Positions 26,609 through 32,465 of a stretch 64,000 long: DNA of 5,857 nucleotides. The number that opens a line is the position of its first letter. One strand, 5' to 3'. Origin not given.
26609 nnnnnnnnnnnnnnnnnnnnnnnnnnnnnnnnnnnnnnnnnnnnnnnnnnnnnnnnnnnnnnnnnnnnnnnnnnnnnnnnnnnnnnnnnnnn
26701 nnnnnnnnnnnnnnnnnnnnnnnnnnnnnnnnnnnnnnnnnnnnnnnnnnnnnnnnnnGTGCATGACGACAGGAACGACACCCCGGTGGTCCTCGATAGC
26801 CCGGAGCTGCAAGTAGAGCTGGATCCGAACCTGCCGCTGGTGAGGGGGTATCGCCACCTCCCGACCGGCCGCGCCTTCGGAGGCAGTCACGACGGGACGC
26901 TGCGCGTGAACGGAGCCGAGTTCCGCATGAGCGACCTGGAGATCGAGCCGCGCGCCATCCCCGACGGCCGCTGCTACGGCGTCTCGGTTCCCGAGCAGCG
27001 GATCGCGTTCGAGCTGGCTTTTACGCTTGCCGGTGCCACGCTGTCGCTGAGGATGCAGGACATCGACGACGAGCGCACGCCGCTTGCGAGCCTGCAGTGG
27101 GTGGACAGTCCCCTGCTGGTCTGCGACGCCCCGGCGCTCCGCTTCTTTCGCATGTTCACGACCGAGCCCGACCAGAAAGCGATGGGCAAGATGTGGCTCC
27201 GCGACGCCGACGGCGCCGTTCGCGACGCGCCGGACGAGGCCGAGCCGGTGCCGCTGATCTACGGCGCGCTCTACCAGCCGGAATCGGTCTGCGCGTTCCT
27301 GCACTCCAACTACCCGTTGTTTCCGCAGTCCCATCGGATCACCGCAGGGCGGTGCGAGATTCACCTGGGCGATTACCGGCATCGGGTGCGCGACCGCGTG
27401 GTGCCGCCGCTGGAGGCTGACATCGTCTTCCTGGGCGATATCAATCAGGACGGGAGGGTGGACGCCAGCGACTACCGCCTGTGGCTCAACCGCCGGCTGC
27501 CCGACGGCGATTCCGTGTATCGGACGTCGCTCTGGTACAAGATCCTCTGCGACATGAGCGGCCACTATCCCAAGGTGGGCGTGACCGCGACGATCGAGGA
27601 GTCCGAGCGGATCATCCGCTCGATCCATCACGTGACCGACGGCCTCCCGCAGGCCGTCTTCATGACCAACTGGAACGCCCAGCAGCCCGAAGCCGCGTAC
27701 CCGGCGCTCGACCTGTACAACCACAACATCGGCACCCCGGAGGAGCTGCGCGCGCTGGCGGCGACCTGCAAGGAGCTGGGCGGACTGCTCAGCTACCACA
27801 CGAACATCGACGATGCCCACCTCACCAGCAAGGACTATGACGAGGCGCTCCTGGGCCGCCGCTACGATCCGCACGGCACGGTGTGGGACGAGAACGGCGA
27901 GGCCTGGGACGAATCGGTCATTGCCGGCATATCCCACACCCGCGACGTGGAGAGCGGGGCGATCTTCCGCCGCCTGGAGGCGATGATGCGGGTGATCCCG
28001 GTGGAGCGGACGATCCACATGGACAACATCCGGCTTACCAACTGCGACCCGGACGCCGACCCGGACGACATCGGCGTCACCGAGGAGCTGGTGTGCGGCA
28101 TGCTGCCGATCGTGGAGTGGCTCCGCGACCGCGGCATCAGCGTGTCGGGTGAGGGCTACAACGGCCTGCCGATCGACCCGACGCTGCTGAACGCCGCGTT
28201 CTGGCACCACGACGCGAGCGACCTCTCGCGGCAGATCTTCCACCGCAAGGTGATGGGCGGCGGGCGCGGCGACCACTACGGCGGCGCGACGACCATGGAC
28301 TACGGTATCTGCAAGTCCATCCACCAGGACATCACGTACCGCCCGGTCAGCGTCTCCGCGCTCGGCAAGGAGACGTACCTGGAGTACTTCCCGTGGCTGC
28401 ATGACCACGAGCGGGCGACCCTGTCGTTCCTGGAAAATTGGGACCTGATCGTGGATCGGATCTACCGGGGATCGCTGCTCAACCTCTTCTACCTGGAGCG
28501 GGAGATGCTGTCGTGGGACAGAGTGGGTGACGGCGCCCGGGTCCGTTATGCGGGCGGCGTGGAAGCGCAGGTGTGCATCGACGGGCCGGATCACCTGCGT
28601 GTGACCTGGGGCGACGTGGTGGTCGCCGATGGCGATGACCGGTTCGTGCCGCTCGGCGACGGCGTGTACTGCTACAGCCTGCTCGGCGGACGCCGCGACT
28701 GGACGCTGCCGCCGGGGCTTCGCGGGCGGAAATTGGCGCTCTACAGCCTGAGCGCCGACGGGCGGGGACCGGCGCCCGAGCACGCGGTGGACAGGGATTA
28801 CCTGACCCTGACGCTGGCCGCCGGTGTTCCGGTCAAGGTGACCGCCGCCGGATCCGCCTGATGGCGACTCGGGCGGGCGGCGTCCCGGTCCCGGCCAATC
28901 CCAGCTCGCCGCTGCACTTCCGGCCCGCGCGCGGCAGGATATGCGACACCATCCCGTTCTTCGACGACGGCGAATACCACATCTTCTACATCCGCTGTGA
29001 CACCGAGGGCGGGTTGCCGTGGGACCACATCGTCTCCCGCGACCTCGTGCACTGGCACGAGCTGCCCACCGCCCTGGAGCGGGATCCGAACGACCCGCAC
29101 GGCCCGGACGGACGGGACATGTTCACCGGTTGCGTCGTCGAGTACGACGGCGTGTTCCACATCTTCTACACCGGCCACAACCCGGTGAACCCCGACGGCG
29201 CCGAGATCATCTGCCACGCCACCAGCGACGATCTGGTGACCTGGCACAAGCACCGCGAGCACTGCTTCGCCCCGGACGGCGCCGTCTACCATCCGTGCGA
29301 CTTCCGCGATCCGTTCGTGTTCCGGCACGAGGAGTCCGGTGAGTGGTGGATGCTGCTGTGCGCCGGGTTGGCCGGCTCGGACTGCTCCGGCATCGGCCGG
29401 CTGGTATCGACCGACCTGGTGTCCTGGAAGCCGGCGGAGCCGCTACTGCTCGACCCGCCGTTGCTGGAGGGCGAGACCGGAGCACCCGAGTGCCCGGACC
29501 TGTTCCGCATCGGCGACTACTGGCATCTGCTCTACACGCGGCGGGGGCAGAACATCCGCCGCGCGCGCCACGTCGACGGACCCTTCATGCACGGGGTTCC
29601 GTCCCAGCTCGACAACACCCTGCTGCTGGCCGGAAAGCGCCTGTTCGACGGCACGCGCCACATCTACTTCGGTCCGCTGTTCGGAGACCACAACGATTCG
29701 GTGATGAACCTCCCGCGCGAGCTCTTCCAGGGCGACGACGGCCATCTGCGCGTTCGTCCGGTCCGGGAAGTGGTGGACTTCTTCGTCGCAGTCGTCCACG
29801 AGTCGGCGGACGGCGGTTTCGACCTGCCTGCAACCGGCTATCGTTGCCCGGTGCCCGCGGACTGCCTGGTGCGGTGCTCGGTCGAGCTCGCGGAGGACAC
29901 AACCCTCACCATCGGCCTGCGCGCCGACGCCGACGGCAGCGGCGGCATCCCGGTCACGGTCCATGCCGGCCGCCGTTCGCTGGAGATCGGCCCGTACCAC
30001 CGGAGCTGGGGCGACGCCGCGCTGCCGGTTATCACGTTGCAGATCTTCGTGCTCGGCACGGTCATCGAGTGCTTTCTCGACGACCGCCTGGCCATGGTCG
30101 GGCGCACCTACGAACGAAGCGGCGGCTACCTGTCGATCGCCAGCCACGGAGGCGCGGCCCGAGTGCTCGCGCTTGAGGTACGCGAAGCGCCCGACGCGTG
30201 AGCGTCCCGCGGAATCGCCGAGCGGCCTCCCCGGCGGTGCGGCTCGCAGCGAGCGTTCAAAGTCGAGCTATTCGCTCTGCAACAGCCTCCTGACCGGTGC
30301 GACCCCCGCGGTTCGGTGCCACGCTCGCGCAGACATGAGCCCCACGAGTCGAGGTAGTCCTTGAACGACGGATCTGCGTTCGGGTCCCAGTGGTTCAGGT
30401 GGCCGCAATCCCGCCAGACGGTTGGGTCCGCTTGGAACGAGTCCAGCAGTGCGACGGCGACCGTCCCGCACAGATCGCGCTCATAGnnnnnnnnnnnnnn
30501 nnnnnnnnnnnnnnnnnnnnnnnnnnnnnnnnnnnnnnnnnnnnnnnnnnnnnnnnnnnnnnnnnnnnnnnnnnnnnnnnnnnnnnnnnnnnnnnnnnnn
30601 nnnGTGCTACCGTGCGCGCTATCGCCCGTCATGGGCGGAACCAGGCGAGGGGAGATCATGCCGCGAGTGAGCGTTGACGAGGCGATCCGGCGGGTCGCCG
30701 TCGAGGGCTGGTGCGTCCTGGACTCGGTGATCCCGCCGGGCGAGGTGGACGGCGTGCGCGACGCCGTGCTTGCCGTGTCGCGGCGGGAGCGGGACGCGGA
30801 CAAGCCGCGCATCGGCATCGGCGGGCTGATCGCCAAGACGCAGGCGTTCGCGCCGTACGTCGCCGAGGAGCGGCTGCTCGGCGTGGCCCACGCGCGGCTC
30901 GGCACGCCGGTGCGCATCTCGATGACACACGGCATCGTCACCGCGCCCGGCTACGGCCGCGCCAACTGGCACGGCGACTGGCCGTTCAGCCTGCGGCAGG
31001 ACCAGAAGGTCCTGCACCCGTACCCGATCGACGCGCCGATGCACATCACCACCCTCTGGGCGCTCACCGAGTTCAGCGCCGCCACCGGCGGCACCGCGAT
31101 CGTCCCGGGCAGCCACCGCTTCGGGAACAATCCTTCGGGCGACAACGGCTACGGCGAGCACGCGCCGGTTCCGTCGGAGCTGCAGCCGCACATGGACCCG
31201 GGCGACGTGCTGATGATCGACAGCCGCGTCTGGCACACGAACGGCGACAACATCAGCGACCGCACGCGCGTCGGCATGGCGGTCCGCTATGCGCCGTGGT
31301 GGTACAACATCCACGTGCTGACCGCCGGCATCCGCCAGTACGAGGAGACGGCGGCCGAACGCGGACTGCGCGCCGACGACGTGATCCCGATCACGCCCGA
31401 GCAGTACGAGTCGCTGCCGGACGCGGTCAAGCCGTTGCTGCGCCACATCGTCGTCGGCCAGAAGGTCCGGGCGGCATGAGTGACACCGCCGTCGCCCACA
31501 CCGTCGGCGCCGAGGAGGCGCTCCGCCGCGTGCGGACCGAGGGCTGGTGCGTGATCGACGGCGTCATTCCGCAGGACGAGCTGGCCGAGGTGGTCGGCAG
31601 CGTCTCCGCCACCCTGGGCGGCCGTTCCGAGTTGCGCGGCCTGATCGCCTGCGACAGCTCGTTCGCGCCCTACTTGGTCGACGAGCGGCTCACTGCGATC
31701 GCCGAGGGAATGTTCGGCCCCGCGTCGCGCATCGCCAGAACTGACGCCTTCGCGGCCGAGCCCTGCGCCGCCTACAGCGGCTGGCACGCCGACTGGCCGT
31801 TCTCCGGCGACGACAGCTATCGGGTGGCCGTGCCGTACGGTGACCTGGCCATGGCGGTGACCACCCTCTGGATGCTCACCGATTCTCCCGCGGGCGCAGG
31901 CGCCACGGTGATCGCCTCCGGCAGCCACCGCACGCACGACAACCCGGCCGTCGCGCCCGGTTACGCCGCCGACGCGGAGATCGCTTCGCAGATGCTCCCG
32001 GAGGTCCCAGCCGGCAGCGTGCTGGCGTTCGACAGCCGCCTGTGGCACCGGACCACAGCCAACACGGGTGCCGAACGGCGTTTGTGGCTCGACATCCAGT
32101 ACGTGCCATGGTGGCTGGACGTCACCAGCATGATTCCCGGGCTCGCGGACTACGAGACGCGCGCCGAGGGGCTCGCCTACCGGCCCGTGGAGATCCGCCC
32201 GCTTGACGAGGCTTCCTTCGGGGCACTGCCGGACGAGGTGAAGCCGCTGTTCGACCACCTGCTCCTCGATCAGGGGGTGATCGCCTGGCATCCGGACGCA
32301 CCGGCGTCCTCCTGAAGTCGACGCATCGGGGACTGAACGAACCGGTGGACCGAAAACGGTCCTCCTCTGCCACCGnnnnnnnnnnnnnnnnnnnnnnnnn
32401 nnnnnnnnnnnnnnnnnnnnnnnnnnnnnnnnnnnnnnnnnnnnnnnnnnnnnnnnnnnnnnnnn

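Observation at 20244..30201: Three paralogous 650-700 aa proteins of unrecognised family embedded among three GH32 genes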

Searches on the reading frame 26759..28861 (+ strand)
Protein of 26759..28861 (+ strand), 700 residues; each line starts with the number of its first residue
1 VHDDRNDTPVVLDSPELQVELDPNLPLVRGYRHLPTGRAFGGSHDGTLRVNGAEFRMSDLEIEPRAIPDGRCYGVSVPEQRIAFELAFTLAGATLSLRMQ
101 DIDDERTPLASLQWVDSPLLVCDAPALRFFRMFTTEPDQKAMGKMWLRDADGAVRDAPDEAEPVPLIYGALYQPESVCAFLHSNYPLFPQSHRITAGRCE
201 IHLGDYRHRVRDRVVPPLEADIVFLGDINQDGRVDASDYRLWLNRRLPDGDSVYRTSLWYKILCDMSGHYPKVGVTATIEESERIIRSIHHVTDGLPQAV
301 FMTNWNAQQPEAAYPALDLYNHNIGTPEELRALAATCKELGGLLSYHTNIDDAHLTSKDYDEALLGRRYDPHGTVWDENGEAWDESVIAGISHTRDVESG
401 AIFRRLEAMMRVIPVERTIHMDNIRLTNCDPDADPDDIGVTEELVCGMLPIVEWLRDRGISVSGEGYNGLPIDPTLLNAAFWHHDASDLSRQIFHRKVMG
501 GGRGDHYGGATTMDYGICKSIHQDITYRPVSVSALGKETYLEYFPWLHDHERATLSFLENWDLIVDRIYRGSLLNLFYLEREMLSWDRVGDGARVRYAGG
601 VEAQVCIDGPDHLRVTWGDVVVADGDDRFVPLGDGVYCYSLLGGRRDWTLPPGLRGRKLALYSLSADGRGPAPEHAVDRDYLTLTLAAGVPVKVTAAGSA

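Call 6: search_protein_families(library=pfam, proteins=[window:26759-28861:+], max_evalue=0.1)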
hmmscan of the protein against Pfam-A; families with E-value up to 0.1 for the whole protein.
window:26759-28861:+ (700 aa): 4 families
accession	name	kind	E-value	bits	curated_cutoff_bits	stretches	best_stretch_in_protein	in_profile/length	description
PF12905.13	Glyco_hydro_101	-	6.9e-06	26.1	25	1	286-422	47-174/272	Endo-alpha-N-acetylgalactosaminidase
PF18080.7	Gal_mutarotas_3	-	0.0054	17.2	27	0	13-113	2-104/241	Galactose mutarotase-like fold domain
PF00404.24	Dockerin_1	-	0.021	15.5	22.9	1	226-242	2-18/57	Dockerin type I domain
PF17451.8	Glyco_hyd_101C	-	0.043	14.6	25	0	636-669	84-118/119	Glycosyl hydrolase 101 beta sandwich domain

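Call 7: search_protein_families(library=ncbifam, proteins=[window:26759-28861:+], max_evalue=0.1)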
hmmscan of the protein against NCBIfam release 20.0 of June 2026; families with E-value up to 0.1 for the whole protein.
window:26759-28861:+ (700 aa): 1 family
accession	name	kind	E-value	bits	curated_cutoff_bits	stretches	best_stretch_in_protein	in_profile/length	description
NF040533.1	endo_SpGH101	exception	8.1e-06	23.2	2900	1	222-370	840-985/1962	SpGH101 family endo-alpha-N-acetylgalactosaminidase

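Call 13: search_solved_structures(query=window:26759-28861:+, max_evalue=1)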
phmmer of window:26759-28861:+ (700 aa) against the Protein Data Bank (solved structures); distinct sequences matched with E-value up to 1: 14.
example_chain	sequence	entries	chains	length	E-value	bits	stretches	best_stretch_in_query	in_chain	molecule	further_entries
5a55_A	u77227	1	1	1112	3.3e-05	25.3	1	221-374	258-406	ENDO-ALPHA-N-ACETYLGALACTOSAMINIDASE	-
5a59_A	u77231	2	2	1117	3.3e-05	25.3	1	221-374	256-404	ENDO-ALPHA-N-ACETYLGALACTOSAMINIDASE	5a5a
5a56_A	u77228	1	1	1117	3.3e-05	25.3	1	221-374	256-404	ENDO-ALPHA-N-ACETYLGALACTOSAMINIDASE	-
5a57_A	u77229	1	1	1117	3.3e-05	25.3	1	221-374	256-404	ENDO-ALPHA-N-ACETYLGALACTOSAMINIDASE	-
5a58_A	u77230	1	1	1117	3.4e-05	25.3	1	221-374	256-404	ENDO-ALPHA-GALACTOSAMINIDASE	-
3ecq_A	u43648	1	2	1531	4.3e-05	25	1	220-374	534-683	Endo-alpha-N-acetylgalactosaminidase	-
6qfo_A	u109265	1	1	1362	0.0077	17.5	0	213-402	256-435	PEGA domain-containing protein,PEGA domain-containing protein,EngBF DARPin fusion 9b 3G124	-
6qfk_A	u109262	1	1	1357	0.009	17.3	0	213-402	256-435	PEGA domain-containing protein,PEGA domain-containing protein,EngBF DARPin fusion G10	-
6qep_A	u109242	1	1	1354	0.0094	17.2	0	213-402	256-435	PEGA domain-containing protein,EngBF-DARPin Fusion 4b H14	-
2zxq_A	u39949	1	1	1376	0.01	17.1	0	213-402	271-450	Endo-alpha-N-acetylgalactosaminidase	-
8a1a_A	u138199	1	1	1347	0.01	17.1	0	213-402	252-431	L1F11v1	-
8a19_A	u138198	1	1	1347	0.01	17.1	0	213-402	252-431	L1E4v1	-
6qev_B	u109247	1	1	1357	0.01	17.1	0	213-402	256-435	PEGA domain-containing protein,PEGA domain-containing protein,EngBF DARPin fusion B6 compl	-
6sh9_B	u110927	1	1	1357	0.01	17.1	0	213-402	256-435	Endo-alpha-N-acetylgalactosaminidase,DARPin 4b D12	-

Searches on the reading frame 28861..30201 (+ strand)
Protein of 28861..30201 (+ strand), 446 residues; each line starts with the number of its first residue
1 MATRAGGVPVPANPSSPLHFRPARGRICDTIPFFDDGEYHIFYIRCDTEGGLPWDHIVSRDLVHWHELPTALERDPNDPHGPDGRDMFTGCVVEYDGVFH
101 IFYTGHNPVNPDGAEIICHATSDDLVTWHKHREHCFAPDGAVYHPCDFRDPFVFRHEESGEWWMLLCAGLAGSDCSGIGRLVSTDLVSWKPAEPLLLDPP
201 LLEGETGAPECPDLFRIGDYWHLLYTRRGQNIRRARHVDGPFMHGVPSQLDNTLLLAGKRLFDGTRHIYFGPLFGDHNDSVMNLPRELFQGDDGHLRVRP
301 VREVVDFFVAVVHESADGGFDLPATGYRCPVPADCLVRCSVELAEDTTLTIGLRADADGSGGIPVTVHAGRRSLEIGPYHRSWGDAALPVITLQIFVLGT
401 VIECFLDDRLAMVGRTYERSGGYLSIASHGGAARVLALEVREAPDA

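Call 6: search_protein_families(library=pfam, proteins=[window:28861-30201:+], max_evalue=0.1)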
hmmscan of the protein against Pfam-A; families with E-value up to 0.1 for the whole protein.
window:28861-30201:+ (446 aa): 3 families
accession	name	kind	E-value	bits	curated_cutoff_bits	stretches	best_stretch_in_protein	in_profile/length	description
PF00251.26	Glyco_hydro_32N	-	2.8e-28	99.8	22.1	1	19-219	1-196/307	Glycosyl hydrolases family 32 N-terminal domain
PF04616.20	Glyco_hydro_43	-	1.1e-11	45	32.2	2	54-168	35-140/288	Glycosyl hydrolases family 43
PF08244.19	Glyco_hydro_32C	-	0.05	14.1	21.9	1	384-440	103-156/158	Glycosyl hydrolases family 32 C terminal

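Call 7: search_protein_families(library=ncbifam, proteins=[window:28861-30201:+], max_evalue=0.1)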
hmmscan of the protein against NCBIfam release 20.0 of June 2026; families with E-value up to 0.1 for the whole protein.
window:28861-30201:+ (446 aa): 4 families
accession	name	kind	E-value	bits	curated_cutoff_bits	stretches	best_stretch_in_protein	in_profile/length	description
NF041092.1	beta-fruc_BfrA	equivalog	1.7e-24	86.4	900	2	19-227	7-207/433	beta-fructosidase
TIGR01322.1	scrB_fam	subfamily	2.6e-24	85.8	356.4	1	19-229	18-226/447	sucrose-6-phosphate hydrolase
NF052550.1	BManbPhaseBMBP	equivalog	9.1e-06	25.2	450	1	35-164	34-167/296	beta-1,2-mannobiose phosphorylase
NF058598.1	BetMansidBT3780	equivalog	0.063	12.4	550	0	93-132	137-172/366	beta-1,2-mannosidase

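Call 67: search_solved_structures(query=window:28861-30201:+, max_evalue=0.001)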
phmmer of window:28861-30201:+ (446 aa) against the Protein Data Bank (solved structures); distinct sequences matched with E-value up to 0.001: 32.
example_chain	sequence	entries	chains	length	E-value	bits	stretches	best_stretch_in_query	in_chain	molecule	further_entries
7vco_A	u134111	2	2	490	6.6e-21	77.9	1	32-231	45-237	Sucrose-6-phosphate hydrolase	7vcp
1uyp_A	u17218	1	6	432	1.9e-20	76.3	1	18-320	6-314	BETA-FRUCTOSIDASE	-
1w2t_A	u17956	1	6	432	5.9e-20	74.7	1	18-320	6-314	BETA FRUCTOSIDASE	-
6r3r_A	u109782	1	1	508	9.4e-20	74.1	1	18-247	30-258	Glycoside hydrolase family 32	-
8a9y_E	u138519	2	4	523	1e-19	73.9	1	18-247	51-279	Glycoside hydrolase family 32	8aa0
7znr_A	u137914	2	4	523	3.8e-19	72.1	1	19-247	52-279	Sucrose-6-phosphate hydrolase | Glycoside hydrolase family 32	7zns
6r3u_A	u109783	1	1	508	4.2e-19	71.9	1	18-247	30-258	Glycoside hydrolase family 32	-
8aa2_E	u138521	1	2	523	6.7e-19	71.3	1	94-247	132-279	Glycoside hydrolase family 32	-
6nu7_A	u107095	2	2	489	2.6e-12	49.5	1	18-230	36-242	Sucrose-6-phosphate hydrolase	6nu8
3ugf_A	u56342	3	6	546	4.4e-12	48.8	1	17-218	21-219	Sucrose:(Sucrose/fructan) 6-fructosyltransferase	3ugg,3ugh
6num_A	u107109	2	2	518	1.6e-11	46.9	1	34-219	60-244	Beta-fructofuranosidase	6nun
1y4w_A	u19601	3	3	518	3.5e-09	39.2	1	18-216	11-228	exo-inulinase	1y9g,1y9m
8i12_A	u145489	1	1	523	1.5e-08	37.2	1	18-217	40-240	Glycosyl hydrolase family 32 exo-inulinase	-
7bwb_A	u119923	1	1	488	2.5e-08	36.4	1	18-233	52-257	Beta-fructofuranosidase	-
7bwc_A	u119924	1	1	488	9.2e-08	34.5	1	34-233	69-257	Beta-fructofuranosidase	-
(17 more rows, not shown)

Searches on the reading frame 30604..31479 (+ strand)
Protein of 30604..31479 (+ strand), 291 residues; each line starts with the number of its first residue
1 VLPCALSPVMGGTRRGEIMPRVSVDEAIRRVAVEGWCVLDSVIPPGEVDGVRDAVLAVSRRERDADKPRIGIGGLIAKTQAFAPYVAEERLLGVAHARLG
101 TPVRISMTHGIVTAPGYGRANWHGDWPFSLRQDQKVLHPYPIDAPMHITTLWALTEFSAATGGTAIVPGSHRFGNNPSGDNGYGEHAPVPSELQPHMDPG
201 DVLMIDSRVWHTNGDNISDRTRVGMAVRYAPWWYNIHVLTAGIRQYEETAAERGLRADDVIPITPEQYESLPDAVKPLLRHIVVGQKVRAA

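Call 10: search_protein_families(library=pfam, proteins=[window:30604-31479:+], max_evalue=0.001)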
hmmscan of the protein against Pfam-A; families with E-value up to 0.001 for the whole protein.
window:30604-31479:+ (291 aa): 1 family
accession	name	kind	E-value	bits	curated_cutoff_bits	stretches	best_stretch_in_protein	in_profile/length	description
PF05721.19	PhyH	-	3.1e-18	67.3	22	1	34-223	4-212/213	Phytanoyl-CoA dioxygenase (PhyH)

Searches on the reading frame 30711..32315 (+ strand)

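Call 11: search_protein_families(library=pfam, proteins=[window:30711-32315:+], max_evalue=0.001)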
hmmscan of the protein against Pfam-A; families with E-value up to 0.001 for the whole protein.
window:30711-32315:+ (534 aa): 1 family
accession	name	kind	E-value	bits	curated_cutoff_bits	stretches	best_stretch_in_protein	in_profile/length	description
PF05721.19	PhyH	-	9.5e-10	39.5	22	1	356-457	109-211/213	Phytanoyl-CoA dioxygenase (PhyH)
